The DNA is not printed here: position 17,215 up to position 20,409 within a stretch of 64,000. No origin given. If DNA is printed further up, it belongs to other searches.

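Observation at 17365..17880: Module 1: receiver-like domain encoded in frame upstream of the Tat signal of a molybdoenzyme, with a perfect internal SD+ATG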

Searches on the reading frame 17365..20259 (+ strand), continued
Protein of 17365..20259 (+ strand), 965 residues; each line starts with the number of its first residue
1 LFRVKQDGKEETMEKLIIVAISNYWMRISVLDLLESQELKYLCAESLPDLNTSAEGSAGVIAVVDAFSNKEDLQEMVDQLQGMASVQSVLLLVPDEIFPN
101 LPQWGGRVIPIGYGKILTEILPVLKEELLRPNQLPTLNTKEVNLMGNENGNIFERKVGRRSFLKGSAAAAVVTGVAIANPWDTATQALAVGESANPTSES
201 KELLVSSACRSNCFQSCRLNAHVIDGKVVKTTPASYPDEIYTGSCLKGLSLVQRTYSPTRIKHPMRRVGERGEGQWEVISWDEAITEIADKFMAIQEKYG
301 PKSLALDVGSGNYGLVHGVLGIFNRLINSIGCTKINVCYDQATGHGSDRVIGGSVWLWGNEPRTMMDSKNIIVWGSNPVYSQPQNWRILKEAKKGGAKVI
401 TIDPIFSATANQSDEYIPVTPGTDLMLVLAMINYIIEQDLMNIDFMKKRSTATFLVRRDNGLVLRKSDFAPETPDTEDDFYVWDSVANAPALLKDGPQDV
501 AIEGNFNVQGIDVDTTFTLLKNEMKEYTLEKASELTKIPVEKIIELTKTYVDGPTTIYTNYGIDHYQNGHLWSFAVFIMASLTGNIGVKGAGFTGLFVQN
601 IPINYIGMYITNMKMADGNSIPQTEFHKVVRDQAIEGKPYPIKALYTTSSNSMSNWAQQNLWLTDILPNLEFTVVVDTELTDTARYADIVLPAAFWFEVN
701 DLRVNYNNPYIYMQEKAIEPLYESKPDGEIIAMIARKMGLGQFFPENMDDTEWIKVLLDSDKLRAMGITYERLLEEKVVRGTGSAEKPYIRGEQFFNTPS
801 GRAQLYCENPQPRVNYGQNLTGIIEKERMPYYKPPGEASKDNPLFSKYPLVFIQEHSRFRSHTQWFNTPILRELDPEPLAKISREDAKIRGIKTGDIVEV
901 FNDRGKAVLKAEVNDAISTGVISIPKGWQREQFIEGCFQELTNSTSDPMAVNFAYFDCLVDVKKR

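Call 28: find_encoding_contigs(protein=P0002, flank=6000, max_places=2)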
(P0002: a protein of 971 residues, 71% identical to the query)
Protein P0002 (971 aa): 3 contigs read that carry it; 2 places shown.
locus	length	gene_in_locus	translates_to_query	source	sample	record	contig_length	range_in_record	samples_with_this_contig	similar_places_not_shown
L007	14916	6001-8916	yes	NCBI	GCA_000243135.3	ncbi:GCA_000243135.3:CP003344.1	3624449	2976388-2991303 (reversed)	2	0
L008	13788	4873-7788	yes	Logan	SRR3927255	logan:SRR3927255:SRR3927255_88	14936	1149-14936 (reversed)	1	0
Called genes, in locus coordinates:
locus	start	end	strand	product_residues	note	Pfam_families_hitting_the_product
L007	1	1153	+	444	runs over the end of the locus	PF02335:Cytochrom_C552, PF14522:Cytochrome_C7 (weak)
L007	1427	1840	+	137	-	PF13411:MerR_1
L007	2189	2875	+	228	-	PF02613:Nitrate_red_del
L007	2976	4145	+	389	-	PF00037:Fer4 (faint), PF12837:Fer4_6 (faint), PF14697:Fer4_21 (weak), PF12838:Fer4_7 (weak), PF13187:Fer4_9 (weak), PF25160:LdpA_Fe-S-bd (weak), PF14697:Fer4_21 (weak), PF12838:Fer4_7 (weak), +3 more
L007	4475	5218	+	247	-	PF07730:HisKA_3, PF02518:HATPase_c, PF13589:HATPase_c_3 (weak)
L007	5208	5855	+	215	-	PF00072:Response_reg, PF00196:GerE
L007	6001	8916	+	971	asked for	PF10518:TAT_signal (faint), PF04879:Molybdop_Fe4S4, PF00384:Molybdopterin, PF01568:Molydop_binding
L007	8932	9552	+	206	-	PF12797:Fer4_2 (weak), PF13237:Fer4_10 (weak), PF12838:Fer4_7 (weak), PF13237:Fer4_10 (weak), PF13247:Fer4_11, PF13187:Fer4_9 (weak), PF00037:Fer4 (weak), PF13247:Fer4_11, +10 more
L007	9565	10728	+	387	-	PF03916:NrfD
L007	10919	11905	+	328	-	PF01966:HD, PF13286:HD_assoc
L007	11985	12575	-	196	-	PF10646:Germane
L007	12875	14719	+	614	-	PF01807:Zn_ribbon_DnaG, PF08275:DNAG_N, PF01751:Toprim, PF13155:Toprim_2, PF13662:Toprim_4, PF10410:DnaB_bind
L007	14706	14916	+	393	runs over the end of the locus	PF03979:Sigma70_r1_1, PF00140:Sigma70_r1_2, PF04542:Sigma70_r2, PF04539:Sigma70_r3, PF04545:Sigma70_r4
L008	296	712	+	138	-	PF13411:MerR_1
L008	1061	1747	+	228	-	PF02613:Nitrate_red_del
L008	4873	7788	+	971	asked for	PF10518:TAT_signal (faint), PF04879:Molybdop_Fe4S4, PF00384:Molybdopterin, PF01568:Molydop_binding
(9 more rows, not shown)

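Call 32: find_encoding_contigs(protein=P0014, flank=6000, max_places=3)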
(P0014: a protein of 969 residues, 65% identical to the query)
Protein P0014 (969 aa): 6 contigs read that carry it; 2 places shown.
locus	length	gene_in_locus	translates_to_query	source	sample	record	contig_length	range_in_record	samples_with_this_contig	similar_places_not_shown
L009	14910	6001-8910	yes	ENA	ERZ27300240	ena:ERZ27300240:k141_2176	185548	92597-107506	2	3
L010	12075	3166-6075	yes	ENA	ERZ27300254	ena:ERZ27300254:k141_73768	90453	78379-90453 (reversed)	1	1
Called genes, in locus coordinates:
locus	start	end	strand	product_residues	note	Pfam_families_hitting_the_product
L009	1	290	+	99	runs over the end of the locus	PF27236:AF_0334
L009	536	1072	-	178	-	PF07670:Gate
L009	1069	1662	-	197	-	PF07670:Gate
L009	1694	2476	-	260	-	PF13205:Big_5, PF03734:YkuD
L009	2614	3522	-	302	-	PF27172:YxeD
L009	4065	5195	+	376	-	PF07730:HisKA_3, PF02518:HATPase_c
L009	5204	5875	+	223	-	PF00072:Response_reg, PF00196:GerE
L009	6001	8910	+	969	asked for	PF04879:Molybdop_Fe4S4 (weak), PF00384:Molybdopterin, PF01568:Molydop_binding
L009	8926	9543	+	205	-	PF12838:Fer4_7 (weak), PF13237:Fer4_10 (weak), PF13247:Fer4_11, PF00037:Fer4, PF12797:Fer4_2 (weak), PF12837:Fer4_6 (weak), PF13237:Fer4_10 (weak), PF12838:Fer4_7 (weak), +6 more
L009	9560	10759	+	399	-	PF03916:NrfD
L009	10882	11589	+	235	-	PF02613:Nitrate_red_del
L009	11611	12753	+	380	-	PF12837:Fer4_6 (faint), PF13183:Fer4_8 (faint), PF13237:Fer4_10 (faint), PF00037:Fer4 (faint), PF12838:Fer4_7 (weak), PF13187:Fer4_9 (weak), PF14697:Fer4_21 (weak), PF25160:LdpA_Fe-S-bd (weak), +2 more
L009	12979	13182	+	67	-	PF02416:TatA_B_E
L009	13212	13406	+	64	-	PF02416:TatA_B_E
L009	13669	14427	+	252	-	PF00902:TatC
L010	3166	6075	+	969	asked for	PF04879:Molybdop_Fe4S4 (weak), PF00384:Molybdopterin, PF01568:Molydop_binding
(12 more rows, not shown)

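Call 35: find_related_loci(query=A3, collection=genome_contigs, flank=6000)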
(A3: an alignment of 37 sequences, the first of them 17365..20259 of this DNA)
Query A3 (965 aa) in genome_contigs; peptide patterns used: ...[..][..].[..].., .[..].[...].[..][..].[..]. (x = any residue, [..] = any of these).
600 stretches matched a pattern (row limit reached: there are more); 593 encode a relative of the query (tblastn E <= 1e-3); the best 80 are kept; 80 distinct loci.
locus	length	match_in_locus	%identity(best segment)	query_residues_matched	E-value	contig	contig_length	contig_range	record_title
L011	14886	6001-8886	55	17-965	0e+0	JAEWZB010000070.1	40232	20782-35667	MAG: Bacillota bacterium isolate OH_SFB_195 k127_41858, whole genome shotgun sequence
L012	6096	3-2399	49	163-965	0e+0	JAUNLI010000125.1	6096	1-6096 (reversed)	MAG: Slackia sp. isolate S30M_St_16 NODE_4083_length_6096_cov_4.503228, whole genome shotgun sequence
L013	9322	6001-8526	45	154-964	0e+0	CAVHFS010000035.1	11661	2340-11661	Subdoligranulum sp. CAG:314 isolate H07683-L1_cleanbin_000003 genome assembly, contig: Spades_H07683-L1_contig_4816, who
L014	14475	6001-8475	72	140-965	0e+0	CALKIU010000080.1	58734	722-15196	MAG TPA_asm: uncultured Bacillaceae bacterium isolate SRR6713633_bin.46_CONCOCT_v1.1_MAG genome assembly, contig: ERZ794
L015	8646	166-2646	40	159-963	3e-175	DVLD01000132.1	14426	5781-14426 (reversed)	MAG TPA_asm: Candidatus Aveggerthella excrementigallinarum isolate ChiGjej4B4-3573 ChiGjej4B4M5__C344729_L14426_SRR63234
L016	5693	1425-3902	39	159-963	3e-172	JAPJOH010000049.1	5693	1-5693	MAG: Collinsella aerofaciens isolate RAGGC_48 NODE_13700_length_5693_cov_4.940759, whole genome shotgun sequence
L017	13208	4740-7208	37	159-963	1e-164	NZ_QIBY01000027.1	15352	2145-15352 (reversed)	Parvibacter caecicola strain DSM 22242 DSM22242T_contig_027, whole genome shotgun sequence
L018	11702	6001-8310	37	157-964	5e-157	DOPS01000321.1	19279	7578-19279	MAG TPA_asm: Desulfosporosinus sp. isolate UBA8488 contig_2251, whole genome shotgun sequence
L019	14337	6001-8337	36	194-964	6e-147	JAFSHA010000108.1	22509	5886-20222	MAG: Eggerthellaceae bacterium isolate RGIG3135 Goat_Rectum.Co__c1665269, whole genome shotgun sequence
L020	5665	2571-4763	35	198-963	5e-140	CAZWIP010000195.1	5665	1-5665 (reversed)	MAG TPA_asm: uncultured Dehalococcoidia bacterium isolate SRP077602_co2_112 genome assembly, contig: NODE_21080_length_5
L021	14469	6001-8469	34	84-944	1e-135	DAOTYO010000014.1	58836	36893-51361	MAG TPA_asm: Dehalococcoidia bacterium isolate H25_356 k127_850245, whole genome shotgun sequence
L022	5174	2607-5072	35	129-964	1e-134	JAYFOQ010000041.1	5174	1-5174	MAG: Gordonibacter sp. isolate 7L_13 c_7L_000000084238, whole genome shotgun sequence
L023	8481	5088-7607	33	145-964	2e-132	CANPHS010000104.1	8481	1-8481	MAG TPA_asm: uncultured Enterorhabdus sp. isolate SRR15730553_bin.28_metawrap_v1.3_MAG genome assembly, contig: NODE.105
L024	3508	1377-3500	36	192-936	3e-137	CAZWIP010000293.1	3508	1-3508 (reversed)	MAG TPA_asm: uncultured Dehalococcoidia bacterium isolate SRP077602_co2_112 genome assembly, contig: NODE_40292_length_3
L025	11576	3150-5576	36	154-964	2e-129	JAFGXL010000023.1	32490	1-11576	MAG: Nitrospirae bacterium isolate ZodW_Metabat.371 k87_15250482, whole genome shotgun sequence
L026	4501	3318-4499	55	17-395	1e-129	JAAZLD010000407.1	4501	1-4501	MAG: Desulfitobacterium sp. isolate AS23ysBPME_164 263202_AS23, whole genome shotgun sequence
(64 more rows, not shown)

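Call 38: find_encoding_contigs(protein=P0042, flank=6000, max_places=2)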
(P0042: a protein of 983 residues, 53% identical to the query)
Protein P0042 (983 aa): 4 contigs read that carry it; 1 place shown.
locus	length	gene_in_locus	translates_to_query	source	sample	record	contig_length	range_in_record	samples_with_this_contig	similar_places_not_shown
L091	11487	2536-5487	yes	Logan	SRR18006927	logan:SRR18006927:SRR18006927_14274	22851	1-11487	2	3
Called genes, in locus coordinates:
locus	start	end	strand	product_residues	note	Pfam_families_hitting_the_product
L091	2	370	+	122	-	?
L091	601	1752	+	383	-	PF01590:GAF (faint), PF13185:GAF_2 (weak), PF07730:HisKA_3, PF02518:HATPase_c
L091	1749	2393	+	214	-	PF00072:Response_reg, PF00196:GerE, PF08281:Sigma70_r4_2 (weak)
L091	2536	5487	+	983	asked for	PF00072:Response_reg (weak), PF10518:TAT_signal (faint), PF00384:Molybdopterin, PF01568:Molydop_binding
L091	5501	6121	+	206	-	PF12797:Fer4_2 (weak), PF13237:Fer4_10 (weak), PF13247:Fer4_11, PF13187:Fer4_9 (weak), PF00037:Fer4 (weak), PF12797:Fer4_2 (weak), PF12837:Fer4_6 (weak), PF13237:Fer4_10 (weak), +6 more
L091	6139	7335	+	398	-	PF03916:NrfD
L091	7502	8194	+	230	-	PF02613:Nitrate_red_del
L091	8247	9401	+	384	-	PF00037:Fer4 (faint), PF12797:Fer4_2 (faint), PF12837:Fer4_6 (faint), PF12838:Fer4_7 (faint), PF13237:Fer4_10 (faint), PF13484:Fer4_16 (faint), PF14697:Fer4_21 (faint), PF13187:Fer4_9 (faint)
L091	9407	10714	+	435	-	PF04205:FMN_bind, PF12801:Fer4_5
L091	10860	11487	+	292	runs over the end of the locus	PF03755:YicC-like_N, PF08340:YicC-like_C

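Call 39: find_encoding_contigs(protein=P0045, flank=6000, max_places=2)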
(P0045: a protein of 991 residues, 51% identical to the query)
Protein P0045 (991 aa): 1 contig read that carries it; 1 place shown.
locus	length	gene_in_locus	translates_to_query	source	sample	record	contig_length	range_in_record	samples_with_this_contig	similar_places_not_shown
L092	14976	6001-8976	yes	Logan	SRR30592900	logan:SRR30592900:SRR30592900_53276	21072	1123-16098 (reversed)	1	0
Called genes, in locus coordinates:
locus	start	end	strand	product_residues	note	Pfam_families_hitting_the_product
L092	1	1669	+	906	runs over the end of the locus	PF04851:ResIII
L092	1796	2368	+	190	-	-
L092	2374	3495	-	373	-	PF04015:DUF362, PF00037:Fer4 (weak), PF12797:Fer4_2 (faint), PF12837:Fer4_6 (weak), PF13237:Fer4_10, PF12838:Fer4_7 (weak), PF14697:Fer4_21 (faint)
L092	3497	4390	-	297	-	PF00483:NTP_transferase, PF12804:NTP_transf_3 (weak)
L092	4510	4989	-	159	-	-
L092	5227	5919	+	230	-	PF00072:Response_reg, PF00196:GerE, PF08281:Sigma70_r4_2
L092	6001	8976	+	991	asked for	PF10518:TAT_signal (weak), PF04879:Molybdop_Fe4S4 (weak), PF00384:Molybdopterin, PF01568:Molydop_binding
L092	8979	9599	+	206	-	PF13237:Fer4_10, PF12838:Fer4_7 (weak), PF13247:Fer4_11, PF12838:Fer4_7 (weak), PF13187:Fer4_9 (weak), PF12797:Fer4_2, PF13237:Fer4_10, PF13247:Fer4_11, +8 more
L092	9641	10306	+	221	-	PF02613:Nitrate_red_del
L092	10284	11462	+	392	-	PF00037:Fer4 (faint), PF12797:Fer4_2 (faint), PF12837:Fer4_6 (faint), PF13237:Fer4_10 (weak), PF12838:Fer4_7 (weak), PF13187:Fer4_9 (weak), PF12838:Fer4_7, PF14697:Fer4_21 (weak), +2 more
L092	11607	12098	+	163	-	PF04073:tRNA_edit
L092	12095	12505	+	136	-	PF03061:4HBT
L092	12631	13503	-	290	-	PF09234:DUF1963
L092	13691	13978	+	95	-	PF02686:GatC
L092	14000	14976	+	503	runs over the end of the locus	PF01425:Amidase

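Call 40: find_encoding_contigs(protein=P0007, flank=6000, max_places=2)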
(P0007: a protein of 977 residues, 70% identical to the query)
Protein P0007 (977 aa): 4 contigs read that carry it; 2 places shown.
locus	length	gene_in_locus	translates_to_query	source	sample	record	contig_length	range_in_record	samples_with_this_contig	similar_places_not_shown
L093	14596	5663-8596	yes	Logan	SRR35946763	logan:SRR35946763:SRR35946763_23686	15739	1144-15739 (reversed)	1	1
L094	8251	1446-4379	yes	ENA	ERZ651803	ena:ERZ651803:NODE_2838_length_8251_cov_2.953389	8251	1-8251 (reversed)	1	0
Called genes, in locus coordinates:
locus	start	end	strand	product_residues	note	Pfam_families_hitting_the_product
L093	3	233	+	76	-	?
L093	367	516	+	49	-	PF00471:Ribosomal_L33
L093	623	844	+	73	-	PF00584:SecE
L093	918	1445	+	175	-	PF02357:NusG, PF00467:KOW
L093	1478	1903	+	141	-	PF03946:Ribosomal_L11_N, PF00298:Ribosomal_L11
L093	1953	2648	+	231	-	PF00687:Ribosomal_L1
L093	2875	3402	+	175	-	PF00466:Ribosomal_L10, PF27436:RL10_C (faint)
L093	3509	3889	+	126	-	PF16320:Ribosomal_L12_N, PF00542:Ribosomal_L12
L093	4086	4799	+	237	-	PF07730:HisKA_3, PF13581:HATPase_c_2 (weak), PF02518:HATPase_c, PF13589:HATPase_c_3 (weak)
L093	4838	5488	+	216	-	PF00072:Response_reg, PF00196:GerE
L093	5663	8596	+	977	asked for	PF00072:Response_reg, PF04879:Molybdop_Fe4S4, PF00384:Molybdopterin, PF01568:Molydop_binding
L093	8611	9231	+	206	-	PF12797:Fer4_2 (weak), PF13237:Fer4_10, PF13247:Fer4_11, PF13187:Fer4_9 (weak), PF00037:Fer4 (weak), PF12797:Fer4_2 (weak), PF13237:Fer4_10 (weak), PF12837:Fer4_6 (weak), +7 more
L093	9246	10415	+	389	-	PF03916:NrfD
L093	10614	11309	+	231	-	PF02613:Nitrate_red_del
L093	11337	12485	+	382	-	PF13237:Fer4_10 (faint), PF13187:Fer4_9 (weak), PF13484:Fer4_16 (faint), PF14697:Fer4_21 (weak), PF00037:Fer4 (weak), PF12838:Fer4_7 (weak)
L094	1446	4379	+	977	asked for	PF00072:Response_reg, PF04879:Molybdop_Fe4S4, PF00384:Molybdopterin, PF01568:Molydop_binding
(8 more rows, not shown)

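Call 78: search_solved_structures(query=window:17797-20259:+, max_evalue=1e-20)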
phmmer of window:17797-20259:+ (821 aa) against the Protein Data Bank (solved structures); distinct sequences matched with E-value up to 1e-20: 34.
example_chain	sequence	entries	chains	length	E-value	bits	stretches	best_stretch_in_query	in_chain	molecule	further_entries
5e7o_A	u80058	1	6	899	4.8e-62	213.1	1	94-351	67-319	DMSO reductase family type II enzyme, molybdopterin subunit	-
4ydd_A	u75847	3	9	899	5e-62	213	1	94-351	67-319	DMSO reductase family type II enzyme, molybdopterin subunit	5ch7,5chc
2vpw_A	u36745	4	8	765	7.7e-51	176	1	63-306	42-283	THIOSULFATE REDUCTASE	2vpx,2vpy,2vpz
1eu1_A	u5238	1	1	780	6.3e-50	173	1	497-784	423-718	DIMETHYL SULFOXIDE REDUCTASE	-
2ivf_A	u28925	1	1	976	1.8e-49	171.4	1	87-464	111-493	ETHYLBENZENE DEHYDROGENASE ALPHA-SUBUNIT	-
2e7z_A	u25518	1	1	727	2.3e-48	167.8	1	61-303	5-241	Acetylene hydratase Ahy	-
1dms_A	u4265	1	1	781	9e-48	165.8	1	498-784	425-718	DMSO REDUCTASE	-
1e18_A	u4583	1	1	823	3.4e-47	164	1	498-784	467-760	DMSO REDUCTASE.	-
1e60_A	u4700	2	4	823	6.3e-47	163.1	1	498-784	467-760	Dimethyl sulfoxide/trimethylamine N-oxide reductase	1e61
1dmr_A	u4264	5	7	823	7.4e-47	162.8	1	498-784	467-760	DMSO REDUCTASE | Dimethyl sulfoxide/trimethylamine N-oxide reductase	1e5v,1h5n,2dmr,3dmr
4dmr_A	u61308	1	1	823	9.8e-47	162.4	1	498-784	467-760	DMSO REDUCTASE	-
9h4t_A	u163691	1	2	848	1.3e-42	148.7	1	494-783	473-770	Trimethylamine-N-oxide reductase 1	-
7l5i_A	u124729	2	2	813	3.5e-42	147.4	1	496-786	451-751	Trimethylamine-N-oxide reductase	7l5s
7qv7_S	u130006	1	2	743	3.4e-41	144.1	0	498-805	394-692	Hydrogen dependent carbon dioxide reductase subunit FdhF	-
9vap_A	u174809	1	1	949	3.6e-41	144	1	13-308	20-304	Formate dehydrogenase molybdopterin-binding subunit FdhA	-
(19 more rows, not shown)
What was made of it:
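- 17932..20262 (+): Mature Mo-bisPGD catalytic subunit (DMSO reductase family, with an FS0 Cys motif). PDB sequence hits to PcrA-type and PsrA/PhsA enzymes (call 78).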
